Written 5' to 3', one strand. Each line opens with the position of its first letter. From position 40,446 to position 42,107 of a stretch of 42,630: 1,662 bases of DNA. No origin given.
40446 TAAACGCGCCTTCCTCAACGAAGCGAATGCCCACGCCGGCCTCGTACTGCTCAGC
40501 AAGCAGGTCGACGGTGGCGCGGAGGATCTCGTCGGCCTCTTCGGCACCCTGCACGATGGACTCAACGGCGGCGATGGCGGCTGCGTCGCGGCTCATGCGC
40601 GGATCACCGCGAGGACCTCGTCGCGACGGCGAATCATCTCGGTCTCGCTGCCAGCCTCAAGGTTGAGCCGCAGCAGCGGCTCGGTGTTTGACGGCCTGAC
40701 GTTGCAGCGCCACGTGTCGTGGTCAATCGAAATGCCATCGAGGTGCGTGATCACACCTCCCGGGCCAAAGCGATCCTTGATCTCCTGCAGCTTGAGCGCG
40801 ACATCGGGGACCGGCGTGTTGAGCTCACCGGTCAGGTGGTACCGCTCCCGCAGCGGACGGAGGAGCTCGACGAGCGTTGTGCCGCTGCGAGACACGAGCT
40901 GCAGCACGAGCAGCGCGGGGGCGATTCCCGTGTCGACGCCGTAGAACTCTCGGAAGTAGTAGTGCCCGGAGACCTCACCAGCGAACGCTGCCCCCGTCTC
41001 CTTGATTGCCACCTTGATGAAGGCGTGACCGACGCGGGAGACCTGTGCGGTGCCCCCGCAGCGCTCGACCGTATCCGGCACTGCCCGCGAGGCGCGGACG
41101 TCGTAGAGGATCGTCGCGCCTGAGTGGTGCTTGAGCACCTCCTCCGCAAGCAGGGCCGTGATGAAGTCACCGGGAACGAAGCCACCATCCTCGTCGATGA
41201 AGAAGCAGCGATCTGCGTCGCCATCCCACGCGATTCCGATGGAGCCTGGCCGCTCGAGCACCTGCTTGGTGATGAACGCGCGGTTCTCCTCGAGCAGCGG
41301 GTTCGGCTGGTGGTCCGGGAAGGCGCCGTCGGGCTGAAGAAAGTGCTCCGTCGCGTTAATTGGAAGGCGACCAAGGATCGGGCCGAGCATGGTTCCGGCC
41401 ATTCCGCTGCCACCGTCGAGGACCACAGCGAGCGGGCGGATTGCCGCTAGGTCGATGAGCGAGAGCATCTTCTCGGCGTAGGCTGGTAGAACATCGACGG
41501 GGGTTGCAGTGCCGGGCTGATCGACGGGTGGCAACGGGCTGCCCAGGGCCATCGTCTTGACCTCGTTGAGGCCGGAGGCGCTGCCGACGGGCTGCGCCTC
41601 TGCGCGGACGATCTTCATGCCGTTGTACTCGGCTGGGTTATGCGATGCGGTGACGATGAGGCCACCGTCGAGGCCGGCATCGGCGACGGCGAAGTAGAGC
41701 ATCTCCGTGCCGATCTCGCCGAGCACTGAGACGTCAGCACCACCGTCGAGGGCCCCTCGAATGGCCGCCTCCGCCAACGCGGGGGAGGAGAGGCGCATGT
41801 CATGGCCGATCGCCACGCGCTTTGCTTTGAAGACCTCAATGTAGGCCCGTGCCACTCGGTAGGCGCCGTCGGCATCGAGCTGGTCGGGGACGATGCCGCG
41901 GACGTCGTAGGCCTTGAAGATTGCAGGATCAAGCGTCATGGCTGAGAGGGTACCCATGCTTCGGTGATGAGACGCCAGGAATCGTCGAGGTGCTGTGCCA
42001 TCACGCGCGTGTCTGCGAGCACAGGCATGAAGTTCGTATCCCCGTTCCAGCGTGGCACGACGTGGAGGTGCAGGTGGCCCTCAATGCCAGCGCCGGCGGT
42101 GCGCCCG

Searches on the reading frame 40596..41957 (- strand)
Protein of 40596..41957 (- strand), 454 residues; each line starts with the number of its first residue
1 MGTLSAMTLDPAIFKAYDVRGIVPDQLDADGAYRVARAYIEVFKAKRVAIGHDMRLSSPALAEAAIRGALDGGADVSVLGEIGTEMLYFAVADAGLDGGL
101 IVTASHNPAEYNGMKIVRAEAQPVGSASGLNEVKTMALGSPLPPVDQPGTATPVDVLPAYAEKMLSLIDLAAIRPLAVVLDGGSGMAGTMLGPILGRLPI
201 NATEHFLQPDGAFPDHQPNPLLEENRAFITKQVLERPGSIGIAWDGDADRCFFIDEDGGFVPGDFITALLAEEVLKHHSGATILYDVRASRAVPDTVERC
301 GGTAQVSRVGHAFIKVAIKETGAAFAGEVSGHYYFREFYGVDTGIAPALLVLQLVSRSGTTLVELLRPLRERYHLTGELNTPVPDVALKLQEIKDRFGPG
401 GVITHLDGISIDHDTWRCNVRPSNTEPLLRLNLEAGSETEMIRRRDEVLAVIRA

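Call 24: search_protein_families(library=pfam, proteins=[window:40596-41957:-], max_evalue=0.001)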
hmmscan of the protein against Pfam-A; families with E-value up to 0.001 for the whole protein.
window:40596-41957:- (454 aa): 4 families
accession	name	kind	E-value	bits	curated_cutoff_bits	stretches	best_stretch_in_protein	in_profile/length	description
PF02878.22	PGM_PMM_I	-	9.2e-31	106.8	22.5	1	13-126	3-121/138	Phosphoglucomutase/phosphomannomutase, alpha/beta/alpha domain I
PF02880.22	PGM_PMM_III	-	7.7e-22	78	20.7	1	263-371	2-113/115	Phosphoglucomutase/phosphomannomutase, alpha/beta/alpha domain III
PF02879.22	PGM_PMM_II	-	4.4e-18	66.2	29.3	1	159-258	2-103/103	Phosphoglucomutase/phosphomannomutase, alpha/beta/alpha domain II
PF00408.26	PGM_PMM_IV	-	8.2e-09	35.8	23.1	1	378-449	1-66/68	Phosphoglucomutase/phosphomannomutase, C-terminal domain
